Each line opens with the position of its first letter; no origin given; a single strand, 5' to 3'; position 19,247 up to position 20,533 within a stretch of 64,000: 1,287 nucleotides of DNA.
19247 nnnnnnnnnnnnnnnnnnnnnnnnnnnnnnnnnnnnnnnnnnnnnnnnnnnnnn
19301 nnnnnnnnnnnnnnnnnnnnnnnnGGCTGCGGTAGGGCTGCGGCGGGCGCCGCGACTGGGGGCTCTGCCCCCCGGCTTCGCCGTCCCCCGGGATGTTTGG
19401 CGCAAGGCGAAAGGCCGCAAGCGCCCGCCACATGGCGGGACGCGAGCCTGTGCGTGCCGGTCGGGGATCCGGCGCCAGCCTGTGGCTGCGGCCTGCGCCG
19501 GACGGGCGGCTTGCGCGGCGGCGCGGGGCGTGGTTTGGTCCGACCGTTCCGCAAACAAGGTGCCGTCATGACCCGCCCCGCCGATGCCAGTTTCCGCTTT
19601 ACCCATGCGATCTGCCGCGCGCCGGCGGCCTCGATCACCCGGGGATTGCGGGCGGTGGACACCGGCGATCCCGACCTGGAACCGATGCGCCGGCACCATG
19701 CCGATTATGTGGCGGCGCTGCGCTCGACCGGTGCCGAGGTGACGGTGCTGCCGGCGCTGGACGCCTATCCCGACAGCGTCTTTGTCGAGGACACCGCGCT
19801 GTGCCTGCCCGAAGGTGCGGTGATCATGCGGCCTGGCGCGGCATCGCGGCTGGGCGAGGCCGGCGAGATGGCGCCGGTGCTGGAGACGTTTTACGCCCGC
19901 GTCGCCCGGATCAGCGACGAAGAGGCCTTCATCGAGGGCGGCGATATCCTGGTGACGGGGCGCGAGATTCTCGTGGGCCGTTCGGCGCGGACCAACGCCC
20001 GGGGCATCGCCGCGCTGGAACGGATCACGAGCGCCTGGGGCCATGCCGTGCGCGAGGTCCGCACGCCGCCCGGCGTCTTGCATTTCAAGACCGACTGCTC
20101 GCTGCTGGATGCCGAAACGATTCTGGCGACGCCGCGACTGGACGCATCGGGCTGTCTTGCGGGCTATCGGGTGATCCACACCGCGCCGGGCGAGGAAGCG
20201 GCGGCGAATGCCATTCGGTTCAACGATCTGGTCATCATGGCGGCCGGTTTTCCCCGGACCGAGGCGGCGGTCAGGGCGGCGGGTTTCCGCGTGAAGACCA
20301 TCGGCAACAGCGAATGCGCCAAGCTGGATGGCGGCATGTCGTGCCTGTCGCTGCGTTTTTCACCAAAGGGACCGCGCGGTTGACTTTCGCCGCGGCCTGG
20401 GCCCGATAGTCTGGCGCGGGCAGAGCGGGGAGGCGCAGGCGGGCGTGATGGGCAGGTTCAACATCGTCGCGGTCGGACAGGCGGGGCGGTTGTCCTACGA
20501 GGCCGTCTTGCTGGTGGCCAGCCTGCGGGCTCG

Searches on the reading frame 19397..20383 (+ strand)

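Call 61: search_protein_families(library=pfam, proteins=[window:19397-20383:+], max_evalue=0.00001)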
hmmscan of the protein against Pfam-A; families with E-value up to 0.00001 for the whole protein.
window:19397-20383:+ (328 aa): 1 family
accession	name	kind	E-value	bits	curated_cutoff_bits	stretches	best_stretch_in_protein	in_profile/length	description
PF02274.22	ADI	-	7.1e-08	32.3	22.8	0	124-217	121-225/377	Arginine deiminase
